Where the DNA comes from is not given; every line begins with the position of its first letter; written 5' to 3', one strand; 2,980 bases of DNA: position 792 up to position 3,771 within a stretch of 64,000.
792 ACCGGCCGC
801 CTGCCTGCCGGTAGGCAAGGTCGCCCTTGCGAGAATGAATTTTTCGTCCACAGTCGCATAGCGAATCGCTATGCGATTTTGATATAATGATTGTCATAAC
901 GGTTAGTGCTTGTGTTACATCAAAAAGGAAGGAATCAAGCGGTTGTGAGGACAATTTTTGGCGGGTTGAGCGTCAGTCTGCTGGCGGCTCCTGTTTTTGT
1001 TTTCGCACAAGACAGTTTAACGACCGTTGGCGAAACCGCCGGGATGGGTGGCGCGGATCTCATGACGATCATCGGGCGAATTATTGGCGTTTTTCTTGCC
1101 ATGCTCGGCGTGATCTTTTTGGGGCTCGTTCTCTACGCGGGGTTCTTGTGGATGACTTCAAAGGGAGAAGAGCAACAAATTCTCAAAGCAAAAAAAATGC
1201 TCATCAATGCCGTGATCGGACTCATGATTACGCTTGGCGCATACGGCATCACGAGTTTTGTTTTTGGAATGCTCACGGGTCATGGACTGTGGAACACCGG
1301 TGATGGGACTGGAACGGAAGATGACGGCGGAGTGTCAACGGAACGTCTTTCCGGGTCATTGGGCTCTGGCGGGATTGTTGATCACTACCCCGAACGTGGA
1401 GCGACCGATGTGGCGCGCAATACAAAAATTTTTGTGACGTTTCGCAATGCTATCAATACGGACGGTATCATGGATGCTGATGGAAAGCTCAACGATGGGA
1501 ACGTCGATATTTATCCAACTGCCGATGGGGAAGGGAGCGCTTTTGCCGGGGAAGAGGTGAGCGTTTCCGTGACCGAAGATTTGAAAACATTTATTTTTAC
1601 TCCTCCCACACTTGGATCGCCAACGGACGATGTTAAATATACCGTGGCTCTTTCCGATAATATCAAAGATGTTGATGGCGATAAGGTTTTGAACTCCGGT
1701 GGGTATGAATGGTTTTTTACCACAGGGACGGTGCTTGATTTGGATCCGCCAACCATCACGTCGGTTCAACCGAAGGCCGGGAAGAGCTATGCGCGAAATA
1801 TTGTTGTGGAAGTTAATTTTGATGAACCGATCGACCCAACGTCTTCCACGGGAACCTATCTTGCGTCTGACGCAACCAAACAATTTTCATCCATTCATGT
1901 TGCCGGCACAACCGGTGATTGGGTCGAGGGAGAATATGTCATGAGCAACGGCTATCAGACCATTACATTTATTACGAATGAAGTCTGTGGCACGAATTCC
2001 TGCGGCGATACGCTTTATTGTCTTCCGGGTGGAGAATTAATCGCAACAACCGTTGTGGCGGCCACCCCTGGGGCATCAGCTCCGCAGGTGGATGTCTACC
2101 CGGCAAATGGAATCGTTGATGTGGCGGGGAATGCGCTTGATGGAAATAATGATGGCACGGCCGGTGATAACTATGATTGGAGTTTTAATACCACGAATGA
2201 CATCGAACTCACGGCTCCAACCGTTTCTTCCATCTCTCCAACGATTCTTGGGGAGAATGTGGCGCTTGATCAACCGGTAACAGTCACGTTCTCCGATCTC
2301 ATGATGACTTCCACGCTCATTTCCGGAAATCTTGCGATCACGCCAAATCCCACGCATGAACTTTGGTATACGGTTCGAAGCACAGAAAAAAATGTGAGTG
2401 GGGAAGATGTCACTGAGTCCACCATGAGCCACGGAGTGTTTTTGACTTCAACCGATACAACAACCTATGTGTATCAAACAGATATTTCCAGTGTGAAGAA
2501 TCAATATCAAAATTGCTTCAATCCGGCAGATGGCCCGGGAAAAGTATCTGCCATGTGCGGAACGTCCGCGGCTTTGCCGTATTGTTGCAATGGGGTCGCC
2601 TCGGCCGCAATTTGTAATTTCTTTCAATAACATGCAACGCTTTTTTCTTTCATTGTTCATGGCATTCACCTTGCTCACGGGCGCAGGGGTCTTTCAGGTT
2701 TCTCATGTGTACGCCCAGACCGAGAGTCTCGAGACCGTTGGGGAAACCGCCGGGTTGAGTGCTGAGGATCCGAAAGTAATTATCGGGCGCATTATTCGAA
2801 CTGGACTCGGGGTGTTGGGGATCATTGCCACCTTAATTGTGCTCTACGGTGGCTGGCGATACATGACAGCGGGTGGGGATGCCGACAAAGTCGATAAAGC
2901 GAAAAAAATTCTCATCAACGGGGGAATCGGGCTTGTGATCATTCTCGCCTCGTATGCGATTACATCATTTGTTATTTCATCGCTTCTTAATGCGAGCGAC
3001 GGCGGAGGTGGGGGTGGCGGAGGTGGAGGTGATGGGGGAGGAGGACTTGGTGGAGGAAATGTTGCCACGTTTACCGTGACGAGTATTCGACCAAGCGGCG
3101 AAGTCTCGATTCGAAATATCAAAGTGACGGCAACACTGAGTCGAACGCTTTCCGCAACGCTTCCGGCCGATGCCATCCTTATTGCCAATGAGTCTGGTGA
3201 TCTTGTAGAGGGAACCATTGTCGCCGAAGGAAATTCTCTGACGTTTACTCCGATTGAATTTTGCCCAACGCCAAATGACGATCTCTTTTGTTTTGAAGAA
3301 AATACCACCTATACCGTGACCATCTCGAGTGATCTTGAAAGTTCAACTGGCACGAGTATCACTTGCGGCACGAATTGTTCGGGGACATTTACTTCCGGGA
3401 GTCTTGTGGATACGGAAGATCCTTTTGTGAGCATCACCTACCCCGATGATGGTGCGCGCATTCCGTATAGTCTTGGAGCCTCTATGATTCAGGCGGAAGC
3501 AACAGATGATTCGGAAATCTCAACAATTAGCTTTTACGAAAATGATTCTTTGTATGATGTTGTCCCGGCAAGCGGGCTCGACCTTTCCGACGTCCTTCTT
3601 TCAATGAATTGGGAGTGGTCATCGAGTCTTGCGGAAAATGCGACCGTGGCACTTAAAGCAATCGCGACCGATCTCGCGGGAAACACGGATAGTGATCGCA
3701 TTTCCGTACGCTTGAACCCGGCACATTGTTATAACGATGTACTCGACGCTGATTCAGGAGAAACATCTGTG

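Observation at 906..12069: Tandem paralogous giant surface proteins sharing a VirB2/TrbC-like two-helix pilin module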

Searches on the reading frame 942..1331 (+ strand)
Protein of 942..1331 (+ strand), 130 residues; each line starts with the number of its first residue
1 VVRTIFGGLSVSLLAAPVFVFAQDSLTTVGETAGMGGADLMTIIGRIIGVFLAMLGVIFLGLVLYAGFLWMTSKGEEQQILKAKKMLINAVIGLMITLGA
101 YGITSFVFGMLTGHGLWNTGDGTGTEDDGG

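Call 5: search_protein_families(library=pfam, proteins=[window:942-1331:+], max_evalue=1)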
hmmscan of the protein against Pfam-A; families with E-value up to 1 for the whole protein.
seq(130 aa): 4 families
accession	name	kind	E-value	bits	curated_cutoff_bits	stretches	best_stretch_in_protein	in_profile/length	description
PF18895.5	T4SS_pilin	-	6e-05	23.5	26.6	1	42-107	7-71/71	Type IV secretion system pilin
PF05987.18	DUF898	-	0.017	14.7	28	1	14-111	147-248/336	Bacterial protein of unknown function (DUF898)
PF05545.16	FixQ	-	0.029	14.7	29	1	51-87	9-45/49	Cbb3-type cytochrome oxidase component FixQ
PF20077.4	CcmD_alt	-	0.05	14.1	23.5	1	16-65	8-49/61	CcmD family protein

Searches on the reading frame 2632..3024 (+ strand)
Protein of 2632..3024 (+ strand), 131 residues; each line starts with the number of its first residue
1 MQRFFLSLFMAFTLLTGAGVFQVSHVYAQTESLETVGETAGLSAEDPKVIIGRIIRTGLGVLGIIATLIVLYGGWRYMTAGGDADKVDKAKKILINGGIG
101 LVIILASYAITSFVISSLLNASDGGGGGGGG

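Call 5: search_protein_families(library=pfam, proteins=[window:2632-3024:+], max_evalue=1)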
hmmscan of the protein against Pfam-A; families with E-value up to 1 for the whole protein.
seq(131 aa): 2 families
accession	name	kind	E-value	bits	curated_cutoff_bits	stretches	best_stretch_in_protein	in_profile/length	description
PF18895.5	T4SS_pilin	-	2.5e-09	37.5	26.6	1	59-114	17-71/71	Type IV secretion system pilin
PF04478.17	Mid2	-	0.011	16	23.2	1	26-72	25-69/150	Mid2 like cell wall stress sensor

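Call 23: search_protein_representatives(protein=window:2632-2997:+)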
Query: 122 residues. Proteins with E-value up to 0.001 (for the whole library): 26322; up to 1e-10: 5131; up to 1e-30: 3. The best 150 are listed.
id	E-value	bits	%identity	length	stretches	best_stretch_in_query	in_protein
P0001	1.9e-38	147.1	69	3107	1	3-121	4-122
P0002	1.1e-34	134.9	33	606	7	66-116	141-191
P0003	2.2e-32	127.6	44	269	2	33-121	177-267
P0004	1.1e-30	122.1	34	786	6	64-119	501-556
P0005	1.9e-30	121.3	30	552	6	37-115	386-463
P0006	2.2e-30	121.1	42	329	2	25-118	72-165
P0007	2.6e-30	120.9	60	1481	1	9-121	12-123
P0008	4.3e-30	120.2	40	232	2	31-116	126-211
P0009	4.4e-30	120.2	39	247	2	21-118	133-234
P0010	4.6e-30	120.1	31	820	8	54-116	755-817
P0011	8.6e-30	119.2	60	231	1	12-121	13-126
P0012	1.9e-29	118.1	41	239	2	32-120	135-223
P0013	6.6e-29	116.4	55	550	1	1-121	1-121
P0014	9.3e-29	115.9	61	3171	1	4-121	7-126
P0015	1.4e-28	115.4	58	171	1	14-121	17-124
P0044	6.1e-25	103.6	59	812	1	30-121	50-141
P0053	5.5e-24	100.5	59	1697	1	32-121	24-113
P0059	2.2e-23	98.6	52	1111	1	11-121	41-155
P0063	3.1e-23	98.1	52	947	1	4-121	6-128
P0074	1.4e-22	96.0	47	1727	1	8-121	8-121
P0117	1.4e-21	92.8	46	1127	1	5-119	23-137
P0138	2.5e-21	92.0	58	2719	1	3-121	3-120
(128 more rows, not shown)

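Call 37: search_solved_structures(query=A1, max_evalue=10, show_alignments=3)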
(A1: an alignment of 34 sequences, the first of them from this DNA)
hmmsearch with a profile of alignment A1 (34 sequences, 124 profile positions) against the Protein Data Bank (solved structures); distinct sequences matched with E-value up to 10: 2.
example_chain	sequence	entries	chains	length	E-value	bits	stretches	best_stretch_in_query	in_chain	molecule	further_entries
9lp2_A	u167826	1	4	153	0.42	13.9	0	79-98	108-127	dAID23.4L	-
1t5b_A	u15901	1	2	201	1.2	12.4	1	39-77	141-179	Acyl carrier protein phosphodiesterase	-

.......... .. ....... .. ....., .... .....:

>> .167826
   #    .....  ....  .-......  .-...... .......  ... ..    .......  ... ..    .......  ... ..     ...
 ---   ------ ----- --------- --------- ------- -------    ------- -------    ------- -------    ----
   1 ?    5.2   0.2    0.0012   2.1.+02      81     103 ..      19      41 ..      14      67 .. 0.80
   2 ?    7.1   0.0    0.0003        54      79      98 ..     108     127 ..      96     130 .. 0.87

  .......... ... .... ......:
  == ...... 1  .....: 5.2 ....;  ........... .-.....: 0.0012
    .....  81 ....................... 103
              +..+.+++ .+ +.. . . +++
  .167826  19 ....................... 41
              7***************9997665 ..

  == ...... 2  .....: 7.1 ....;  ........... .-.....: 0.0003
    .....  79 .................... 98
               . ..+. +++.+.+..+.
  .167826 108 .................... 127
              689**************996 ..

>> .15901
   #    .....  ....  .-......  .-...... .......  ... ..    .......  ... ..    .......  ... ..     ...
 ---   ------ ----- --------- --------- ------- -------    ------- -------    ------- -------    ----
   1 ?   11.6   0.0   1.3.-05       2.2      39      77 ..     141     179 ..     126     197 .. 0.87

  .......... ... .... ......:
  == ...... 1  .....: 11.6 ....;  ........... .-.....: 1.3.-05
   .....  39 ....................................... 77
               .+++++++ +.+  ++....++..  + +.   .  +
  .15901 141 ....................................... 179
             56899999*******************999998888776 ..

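Call 38: search_protein_families(library=pfam, alignment_id=A1, max_evalue=0.01)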
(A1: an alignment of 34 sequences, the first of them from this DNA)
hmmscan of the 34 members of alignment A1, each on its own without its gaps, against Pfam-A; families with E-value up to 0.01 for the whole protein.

A. member 1, seq(124 aa): 2 families
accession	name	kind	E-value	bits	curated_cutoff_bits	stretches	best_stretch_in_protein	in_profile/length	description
PF18895.5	T4SS_pilin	-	2.1e-09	37.7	26.6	1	59-114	17-71/71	Type IV secretion system pilin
PF04478.17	Mid2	-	0.0089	16.3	23.2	0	26-72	25-69/150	Mid2 like cell wall stress sensor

B. families by the number of members that match (of 34 scanned): 10 families
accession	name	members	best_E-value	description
PF18895.5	T4SS_pilin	34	1.9e-13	Type IV secretion system pilin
PF04956.18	TrbC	6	4e-05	TrbC/VIRB2 pilin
PF05545.16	FixQ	4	0.0017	Cbb3-type cytochrome oxidase component FixQ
PF04290.18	DctQ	2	0.0022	Tripartite ATP-independent periplasmic transporters, DctQ component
PF22571.1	LiaI-LiaF-TM_PspC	1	0.0043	PspC transmembrane region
PF05987.18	DUF898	1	0.0045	Bacterial protein of unknown function (DUF898)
PF11779.13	SPT_ssu-like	1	0.0055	Small subunit of serine palmitoyltransferase-like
PF25231.1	DUF7847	1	0.0087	Domain of unknown function (DUF7847)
PF04478.17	Mid2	1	0.0089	Mid2 like cell wall stress sensor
PF06772.16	LtrA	1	0.0099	Bacterial low temperature requirement A protein (LtrA)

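Call 62: predict_structure(alignment_id=A1)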
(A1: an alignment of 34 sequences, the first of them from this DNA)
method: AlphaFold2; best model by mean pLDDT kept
length: 124 residues; sequences in the alignment: 34
mean_pLDDT: 83.7   pTM: 0.57
mean pLDDT of the five models: 83.7, 81.2, 79.9, 79.8, 78.7
residues with pLDDT >= 90: 54; 70-90: 38; 50-70: 32; < 50: 0
segments of 3 or more residues with pLDDT < 50: none
pLDDT, mean of each block of 10 residues (from residue 1): 82 76 61 64 73 88 94 96 96 97 94 87 74
secondary structure, 60 per line:
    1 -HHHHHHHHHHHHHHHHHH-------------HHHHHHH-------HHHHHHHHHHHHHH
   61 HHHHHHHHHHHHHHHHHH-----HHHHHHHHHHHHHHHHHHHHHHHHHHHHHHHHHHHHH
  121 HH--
elements in order: H2-19 H33-39 H47-78 H84-122

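Call 66: fold_search(model_id=the predicted structure, library=pdb)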
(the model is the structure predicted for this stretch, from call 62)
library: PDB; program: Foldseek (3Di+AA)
matches with E <= 10: 478; with E <= 0.001: 0
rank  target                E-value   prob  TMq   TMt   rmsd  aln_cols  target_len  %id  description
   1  6cnn_A                2.4e-01  1.00  0.59  0.21   7.7        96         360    8  Cryo-EM structure of the human SK4/calmodulin channel complex in the Ca2+ bound state I (released 2018-05-02)
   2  3tul_C                6.0e-01  0.97  0.57  0.55   5.3       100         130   10  Crystal structure of N-terminal region of Type III Secretion Major Translocator SipB (residues 82-226) (released 2012-02-15)
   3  6djl_E                6.3e-01  0.93  0.52  0.30   6.7       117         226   12  Crystal structure of the Rab11 GEF SH3BP5 bound to nucleotide free Rab11A (released 2018-09-26)
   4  6djl_B                8.1e-01  0.90  0.52  0.31   6.6       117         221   12  Crystal structure of the Rab11 GEF SH3BP5 bound to nucleotide free Rab11A (released 2018-09-26)
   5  9qgy_G                8.6e-01  0.66  0.37  0.16   4.6        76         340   12  Structure of the YbjP lipoprotein bound to the MacAB-TolC tripartite efflux pump (released 2026-03-25)
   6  1a91_MODEL_1_A        1.0e+00  0.87  0.39  0.56   2.7        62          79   14  SUBUNIT C OF THE F1FO ATP SYNTHASE OF ESCHERICHIA COLI; NMR, 10 STRUCTURES (released 1998-07-01)
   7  6s1k_E                1.2e+00  0.41  0.36  0.41   6.5        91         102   11  E. coli Core Signaling Unit, carrying QQQQ receptor mutation (released 2020-01-22)
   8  4abm_A                1.2e+00  0.98  0.54  0.82   1.2        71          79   13  Crystal Structure of CHMP4B hairpin (released 2012-05-09)
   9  9vu9_A                1.2e+00  0.93  0.51  0.18   7.4        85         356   16  channel D complex with 4 (released 2026-03-11)
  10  9x1w                  1.2e+00  0.91  0.55  0.75   8.9        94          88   13  Crystal structure of de novo designed complement C9 mini-inhibitor form 1 (released 2026-02-18)
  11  5da9_A                1.3e+00  0.95  0.52  0.16   2.2        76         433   17  ATP-gamma-S bound Rad50 from Chaetomium thermophilum in complex with the Rad50-binding domain of Mre11 (released 2016-03-02)
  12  6ixe                  1.3e+00  0.66  0.48  0.29   8.7       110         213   13  Crystal structure of SeMet apo SH3BP5 (I41) (released 2019-03-20)
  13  8tt3_H                1.3e+00  0.47  0.32  0.17  24.4       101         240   11  S. thermodepolymerans KpsM-KpsE in Glycolipid 2 state with rigid body fitted KpsT (released 2024-04-17)
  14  6r1o                  1.4e+00  0.90  0.55  0.17   4.8        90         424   12  Crystal structure of E. coli seryl-tRNA synthetase complexed to a seryl sulfamoyl adenosine derivative (released 2020-01-22)
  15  6ixg_B                1.4e+00  0.82  0.52  0.31   7.6       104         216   10  Crystal structure of native apo SH3BP5 (P41) (released 2019-03-20)
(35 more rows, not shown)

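Call 86: search_protein_families(library=pfam, proteins=[P0007, P0053, P0074, P0059, P0063, P0044, P0117, P0002], max_evalue=0.001)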
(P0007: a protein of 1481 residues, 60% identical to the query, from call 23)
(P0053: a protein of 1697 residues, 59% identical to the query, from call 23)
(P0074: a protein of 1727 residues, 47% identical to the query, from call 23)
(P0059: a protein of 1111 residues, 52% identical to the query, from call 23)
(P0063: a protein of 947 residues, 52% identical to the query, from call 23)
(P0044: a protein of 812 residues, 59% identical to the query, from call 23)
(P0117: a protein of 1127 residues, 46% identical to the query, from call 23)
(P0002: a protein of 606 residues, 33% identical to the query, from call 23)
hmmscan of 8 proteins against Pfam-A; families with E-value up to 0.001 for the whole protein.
P0007 (1481 aa): 5 families
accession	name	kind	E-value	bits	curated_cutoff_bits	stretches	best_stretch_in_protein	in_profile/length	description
PF01833.30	TIG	-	6.9e-24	84.1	20.9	3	423-499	1-72/84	IPT/TIG domain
PF13205.12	Big_5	-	9.9e-19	68.5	23.6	2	147-260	2-105/105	Bacterial Ig-like domain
PF18895.5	T4SS_pilin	-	4e-07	30.5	26.6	1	52-116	8-71/71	Type IV secretion system pilin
PF17957.7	Big_7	-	1.6e-05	25.9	24.1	1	269-340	1-65/70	Bacterial Ig domain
PF13948.11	DUF4215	-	0.00021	22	27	1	1289-1318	20-46/47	Domain of unknown function (DUF4215)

P0053 (1697 aa): 4 families
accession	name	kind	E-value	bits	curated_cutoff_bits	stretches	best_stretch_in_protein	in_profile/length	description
PF13205.12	Big_5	-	1.4e-21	77.6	23.6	2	874-980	7-105/105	Bacterial Ig-like domain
PF13948.11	DUF4215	-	4.2e-14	53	27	1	1351-1381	18-47/47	Domain of unknown function (DUF4215)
PF18895.5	T4SS_pilin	-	3.5e-08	33.8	26.6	1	51-106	16-71/71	Type IV secretion system pilin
PF17957.7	Big_7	-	0.00073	20.6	24.1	1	261-332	1-65/70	Bacterial Ig domain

P0074 (1727 aa): 5 families
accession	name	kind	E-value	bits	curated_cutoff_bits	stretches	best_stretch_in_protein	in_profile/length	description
PF01833.30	TIG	-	2.5e-16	59.9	20.9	2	423-515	1-78/84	IPT/TIG domain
PF00041.27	fn3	-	1.4e-11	44.9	25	2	1550-1630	5-82/84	Fibronectin type III domain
PF13205.12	Big_5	-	2e-07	32.2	23.6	1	1140-1188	4-52/105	Bacterial Ig-like domain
PF18895.5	T4SS_pilin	-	5.9e-06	26.7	26.6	1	50-114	8-71/71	Type IV secretion system pilin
PF16656.11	Pur_ac_phosph_N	-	0.00011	23.1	30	0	1649-1720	10-88/93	Purple acid Phosphatase, N-terminal domain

P0059 (1111 aa): 4 families
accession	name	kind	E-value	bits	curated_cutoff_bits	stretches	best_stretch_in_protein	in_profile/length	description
PF01833.30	TIG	-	1.1e-13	51.4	20.9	1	658-726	1-60/84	IPT/TIG domain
PF13205.12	Big_5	-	5.7e-07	30.7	23.6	0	184-276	5-86/105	Bacterial Ig-like domain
PF17957.7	Big_7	-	8.1e-07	30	24.1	1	309-358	1-51/70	Bacterial Ig domain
PF18895.5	T4SS_pilin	-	1.1e-06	29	26.6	1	84-147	8-70/71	Type IV secretion system pilin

P0063 (947 aa): 3 families
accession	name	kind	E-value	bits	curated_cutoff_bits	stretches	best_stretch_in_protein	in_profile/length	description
PF01833.30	TIG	-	3.4e-26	91.5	20.9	3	528-602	5-82/84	IPT/TIG domain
PF13205.12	Big_5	-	1e-09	39.5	23.6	2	850-946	18-105/105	Bacterial Ig-like domain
PF18895.5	T4SS_pilin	-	1.6e-08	34.9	26.6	1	65-121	16-71/71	Type IV secretion system pilin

P0044 (812 aa): 2 families
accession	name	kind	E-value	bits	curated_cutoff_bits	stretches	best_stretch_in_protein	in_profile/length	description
PF18895.5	T4SS_pilin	-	1.9e-11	44.3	26.6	1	75-134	13-71/71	Type IV secretion system pilin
PF13205.12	Big_5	-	6.1e-10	40.2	23.6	0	560-602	2-44/105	Bacterial Ig-like domain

P0117 (1127 aa): 1 family
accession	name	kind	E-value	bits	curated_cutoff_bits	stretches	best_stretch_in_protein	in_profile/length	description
PF18895.5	T4SS_pilin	-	2.4e-11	44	26.6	1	65-132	5-71/71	Type IV secretion system pilin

P0002 (606 aa): 2 families
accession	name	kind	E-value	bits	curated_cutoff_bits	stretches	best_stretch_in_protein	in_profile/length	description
PF18895.5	T4SS_pilin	-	2.4e-47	159.3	26.6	7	285-344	6-64/71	Type IV secretion system pilin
PF04956.18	TrbC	-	1e-14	54.9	27.9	0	9-105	16-96/98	TrbC/VIRB2 pilin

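Call 96: find_encoding_contigs(protein=P0002, flank=10000, max_places=2)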
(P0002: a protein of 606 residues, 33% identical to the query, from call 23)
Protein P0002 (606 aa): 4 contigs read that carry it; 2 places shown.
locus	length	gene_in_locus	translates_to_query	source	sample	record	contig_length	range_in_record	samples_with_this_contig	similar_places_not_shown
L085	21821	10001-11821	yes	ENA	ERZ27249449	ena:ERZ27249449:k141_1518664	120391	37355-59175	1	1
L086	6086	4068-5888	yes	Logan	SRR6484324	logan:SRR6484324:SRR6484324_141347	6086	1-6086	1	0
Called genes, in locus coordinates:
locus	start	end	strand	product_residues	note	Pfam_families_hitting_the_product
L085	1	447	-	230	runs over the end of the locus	-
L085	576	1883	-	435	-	PF00753:Lactamase_B, PF23023:Anti-Pycsar_Apyc1, PF12706:Lactamase_B_2 (weak), PF07521:RMMBL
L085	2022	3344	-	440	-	PF23459:S1_RRP5 (faint), PF00575:S1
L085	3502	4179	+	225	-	PF13483:Lactamase_B_3, PF12706:Lactamase_B_2 (weak)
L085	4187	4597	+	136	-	-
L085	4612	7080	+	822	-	PF00521:DNA_topoisoIV, PF03989:DNA_gyraseA_C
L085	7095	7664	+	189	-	PF03848:TehB (weak), PF13489:Methyltransf_23, PF01209:Ubie_methyltran, PF01728:FtsJ (weak), PF13847:Methyltransf_31, PF08241:Methyltransf_11, PF08242:Methyltransf_12, PF13649:Methyltransf_25, +2 more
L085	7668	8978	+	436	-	PF01547:SBP_bac_1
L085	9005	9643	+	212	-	PF18895:T4SS_pilin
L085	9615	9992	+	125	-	PF18895:T4SS_pilin (weak)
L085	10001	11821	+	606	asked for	PF18895:T4SS_pilin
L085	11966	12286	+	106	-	PF18895:T4SS_pilin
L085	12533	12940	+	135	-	PF18895:T4SS_pilin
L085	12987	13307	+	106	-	PF18895:T4SS_pilin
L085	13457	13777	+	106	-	PF18895:T4SS_pilin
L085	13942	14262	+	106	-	PF18895:T4SS_pilin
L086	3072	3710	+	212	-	PF18895:T4SS_pilin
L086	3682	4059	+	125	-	PF18895:T4SS_pilin (weak)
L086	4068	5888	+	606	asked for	PF18895:T4SS_pilin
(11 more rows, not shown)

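Call 97: find_encoding_contigs(protein=P0003, flank=10000, max_places=2)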
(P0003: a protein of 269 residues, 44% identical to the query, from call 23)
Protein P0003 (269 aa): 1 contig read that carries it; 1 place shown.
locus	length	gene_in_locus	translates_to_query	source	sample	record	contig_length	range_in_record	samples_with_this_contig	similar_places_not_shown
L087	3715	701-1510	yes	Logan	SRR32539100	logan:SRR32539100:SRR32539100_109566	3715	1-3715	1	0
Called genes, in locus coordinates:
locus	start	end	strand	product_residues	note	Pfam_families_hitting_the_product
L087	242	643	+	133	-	PF18895:T4SS_pilin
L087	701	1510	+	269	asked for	PF04956:TrbC (faint), PF18895:T4SS_pilin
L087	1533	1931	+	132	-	PF18895:T4SS_pilin (weak)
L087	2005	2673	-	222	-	-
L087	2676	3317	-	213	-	-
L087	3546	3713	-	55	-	?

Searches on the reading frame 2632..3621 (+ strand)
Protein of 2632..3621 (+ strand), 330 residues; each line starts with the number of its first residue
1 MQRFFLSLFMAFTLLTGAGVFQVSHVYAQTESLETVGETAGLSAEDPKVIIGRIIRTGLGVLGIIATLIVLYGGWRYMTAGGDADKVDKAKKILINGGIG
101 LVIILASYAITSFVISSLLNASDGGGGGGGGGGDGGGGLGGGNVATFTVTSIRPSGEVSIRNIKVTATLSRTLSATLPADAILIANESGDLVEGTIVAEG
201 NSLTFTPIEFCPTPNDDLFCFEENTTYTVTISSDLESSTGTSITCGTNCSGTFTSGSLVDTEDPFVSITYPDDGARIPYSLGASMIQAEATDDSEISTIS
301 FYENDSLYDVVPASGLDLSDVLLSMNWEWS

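Call 101: search_protein_families(library=pfam, proteins=[window:2632-3621:+], max_evalue=0.01)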
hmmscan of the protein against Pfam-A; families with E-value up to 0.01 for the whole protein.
window:2632-3621:+ (330 aa): 3 families
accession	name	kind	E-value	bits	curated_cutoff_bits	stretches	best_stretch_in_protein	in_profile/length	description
PF18895.5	T4SS_pilin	-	1.3e-08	35.3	26.6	1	59-114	17-71/71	Type IV secretion system pilin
PF17957.7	Big_7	-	3.8e-06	27.9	24.1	1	264-310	1-44/70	Bacterial Ig domain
PF13205.12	Big_5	-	3.1e-05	25.1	23.6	1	147-243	5-95/105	Bacterial Ig-like domain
